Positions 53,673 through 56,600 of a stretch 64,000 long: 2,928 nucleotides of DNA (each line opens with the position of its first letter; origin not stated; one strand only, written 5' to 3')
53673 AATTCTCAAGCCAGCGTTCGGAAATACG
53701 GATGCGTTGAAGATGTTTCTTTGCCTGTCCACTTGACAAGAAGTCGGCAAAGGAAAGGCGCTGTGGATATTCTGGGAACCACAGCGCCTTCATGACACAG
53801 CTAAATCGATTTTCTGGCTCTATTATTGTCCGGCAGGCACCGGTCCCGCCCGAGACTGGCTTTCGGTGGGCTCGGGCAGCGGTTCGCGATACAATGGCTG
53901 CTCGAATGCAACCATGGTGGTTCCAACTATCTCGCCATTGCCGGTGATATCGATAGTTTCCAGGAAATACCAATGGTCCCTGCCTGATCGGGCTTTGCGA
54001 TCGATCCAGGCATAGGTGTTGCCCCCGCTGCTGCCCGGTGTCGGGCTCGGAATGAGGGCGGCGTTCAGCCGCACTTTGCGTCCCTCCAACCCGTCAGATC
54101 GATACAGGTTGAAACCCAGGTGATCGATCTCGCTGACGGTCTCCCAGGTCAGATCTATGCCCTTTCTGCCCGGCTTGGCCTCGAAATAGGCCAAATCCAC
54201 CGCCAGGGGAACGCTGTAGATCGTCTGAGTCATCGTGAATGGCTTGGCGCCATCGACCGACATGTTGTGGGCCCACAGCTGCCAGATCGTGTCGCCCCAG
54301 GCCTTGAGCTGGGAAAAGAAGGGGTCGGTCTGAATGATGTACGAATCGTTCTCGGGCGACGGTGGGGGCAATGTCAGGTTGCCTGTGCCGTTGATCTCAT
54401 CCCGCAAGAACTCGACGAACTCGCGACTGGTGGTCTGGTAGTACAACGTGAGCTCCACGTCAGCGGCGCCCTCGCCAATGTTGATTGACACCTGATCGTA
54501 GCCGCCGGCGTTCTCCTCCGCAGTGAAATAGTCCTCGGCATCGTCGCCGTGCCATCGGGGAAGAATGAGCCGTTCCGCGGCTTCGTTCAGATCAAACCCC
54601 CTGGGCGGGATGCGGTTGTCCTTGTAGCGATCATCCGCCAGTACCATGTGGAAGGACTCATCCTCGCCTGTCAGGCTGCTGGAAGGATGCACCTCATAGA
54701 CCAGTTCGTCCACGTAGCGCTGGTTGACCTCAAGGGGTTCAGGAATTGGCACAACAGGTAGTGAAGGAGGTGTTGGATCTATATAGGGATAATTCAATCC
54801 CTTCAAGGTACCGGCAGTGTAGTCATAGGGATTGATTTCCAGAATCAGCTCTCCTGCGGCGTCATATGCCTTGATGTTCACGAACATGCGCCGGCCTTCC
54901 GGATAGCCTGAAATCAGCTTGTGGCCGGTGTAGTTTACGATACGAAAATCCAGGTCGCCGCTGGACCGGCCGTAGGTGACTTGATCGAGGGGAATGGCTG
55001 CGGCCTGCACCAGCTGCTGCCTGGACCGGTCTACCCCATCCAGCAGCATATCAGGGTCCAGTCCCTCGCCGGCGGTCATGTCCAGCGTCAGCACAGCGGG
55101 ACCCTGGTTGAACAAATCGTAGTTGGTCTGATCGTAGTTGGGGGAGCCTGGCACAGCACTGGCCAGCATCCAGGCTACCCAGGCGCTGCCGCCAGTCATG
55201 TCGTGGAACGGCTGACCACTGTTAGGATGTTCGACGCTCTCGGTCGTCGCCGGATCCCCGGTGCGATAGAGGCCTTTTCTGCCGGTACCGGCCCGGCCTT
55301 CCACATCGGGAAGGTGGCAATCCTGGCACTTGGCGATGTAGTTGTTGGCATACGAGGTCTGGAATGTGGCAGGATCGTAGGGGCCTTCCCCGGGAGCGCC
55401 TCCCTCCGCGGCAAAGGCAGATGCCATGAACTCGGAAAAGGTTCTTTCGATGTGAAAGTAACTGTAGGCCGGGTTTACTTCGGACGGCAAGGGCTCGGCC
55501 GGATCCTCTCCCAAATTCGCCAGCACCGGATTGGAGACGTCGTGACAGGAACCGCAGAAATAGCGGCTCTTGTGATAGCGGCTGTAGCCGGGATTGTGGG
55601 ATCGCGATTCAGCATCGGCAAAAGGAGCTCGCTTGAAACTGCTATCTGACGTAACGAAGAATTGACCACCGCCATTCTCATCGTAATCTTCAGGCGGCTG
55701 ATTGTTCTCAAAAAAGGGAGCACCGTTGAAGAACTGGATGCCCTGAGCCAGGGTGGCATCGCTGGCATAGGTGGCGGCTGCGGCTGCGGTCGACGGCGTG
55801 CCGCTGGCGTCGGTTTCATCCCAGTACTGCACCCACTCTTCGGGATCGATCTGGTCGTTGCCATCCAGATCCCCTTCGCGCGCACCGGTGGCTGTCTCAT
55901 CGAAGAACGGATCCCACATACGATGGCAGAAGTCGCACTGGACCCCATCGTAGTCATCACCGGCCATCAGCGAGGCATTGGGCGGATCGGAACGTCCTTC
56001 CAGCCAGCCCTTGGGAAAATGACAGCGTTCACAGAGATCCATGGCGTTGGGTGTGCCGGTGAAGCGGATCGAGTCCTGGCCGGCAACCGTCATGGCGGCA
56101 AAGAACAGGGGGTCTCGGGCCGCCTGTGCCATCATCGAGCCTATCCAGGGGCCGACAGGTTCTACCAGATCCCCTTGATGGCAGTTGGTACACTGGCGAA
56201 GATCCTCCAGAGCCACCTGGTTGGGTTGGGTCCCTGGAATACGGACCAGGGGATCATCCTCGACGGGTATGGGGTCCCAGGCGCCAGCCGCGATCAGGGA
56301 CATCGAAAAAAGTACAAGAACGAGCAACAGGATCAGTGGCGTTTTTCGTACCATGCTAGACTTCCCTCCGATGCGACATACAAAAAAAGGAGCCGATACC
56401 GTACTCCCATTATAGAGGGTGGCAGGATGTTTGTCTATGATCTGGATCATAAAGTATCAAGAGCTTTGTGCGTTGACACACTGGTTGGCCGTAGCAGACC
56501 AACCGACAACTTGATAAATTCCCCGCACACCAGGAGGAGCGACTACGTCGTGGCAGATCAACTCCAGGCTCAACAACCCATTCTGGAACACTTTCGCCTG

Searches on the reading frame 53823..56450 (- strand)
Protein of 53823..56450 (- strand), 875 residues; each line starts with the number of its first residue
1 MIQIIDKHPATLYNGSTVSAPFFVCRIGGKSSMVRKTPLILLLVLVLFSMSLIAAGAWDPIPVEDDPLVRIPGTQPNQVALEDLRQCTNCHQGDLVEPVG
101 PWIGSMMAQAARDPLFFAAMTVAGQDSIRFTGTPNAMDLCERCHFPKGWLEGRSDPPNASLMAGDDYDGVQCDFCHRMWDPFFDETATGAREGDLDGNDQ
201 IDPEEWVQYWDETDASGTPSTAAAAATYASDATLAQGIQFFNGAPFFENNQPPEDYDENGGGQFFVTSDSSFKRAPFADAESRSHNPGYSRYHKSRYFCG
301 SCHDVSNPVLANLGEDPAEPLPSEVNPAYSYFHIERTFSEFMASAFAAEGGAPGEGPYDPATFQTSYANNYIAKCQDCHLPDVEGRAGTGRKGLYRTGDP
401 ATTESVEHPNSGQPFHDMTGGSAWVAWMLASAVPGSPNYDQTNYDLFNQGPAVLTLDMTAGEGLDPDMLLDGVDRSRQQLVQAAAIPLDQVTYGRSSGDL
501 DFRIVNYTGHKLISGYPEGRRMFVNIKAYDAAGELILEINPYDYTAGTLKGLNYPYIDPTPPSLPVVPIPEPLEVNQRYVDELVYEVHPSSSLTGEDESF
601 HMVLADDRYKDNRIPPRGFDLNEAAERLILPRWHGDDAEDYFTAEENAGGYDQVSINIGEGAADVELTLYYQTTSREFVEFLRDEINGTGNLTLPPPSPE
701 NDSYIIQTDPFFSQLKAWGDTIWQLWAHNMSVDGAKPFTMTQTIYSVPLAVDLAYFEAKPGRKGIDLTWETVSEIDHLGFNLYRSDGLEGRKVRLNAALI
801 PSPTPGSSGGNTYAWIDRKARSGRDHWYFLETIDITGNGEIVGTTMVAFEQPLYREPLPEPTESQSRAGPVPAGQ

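Call 26: search_protein_families(library=pfam, proteins=[window:53823-56450:-], max_evalue=0.0001)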
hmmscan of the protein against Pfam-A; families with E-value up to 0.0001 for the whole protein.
window:53823-56450:- (875 aa): 1 family
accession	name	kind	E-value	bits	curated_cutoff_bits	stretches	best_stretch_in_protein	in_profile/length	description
PF14522.11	Cytochrome_C7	-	8.7e-05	22.7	24.8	0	84-176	13-66/67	Cytochrome c7 and related cytochrome c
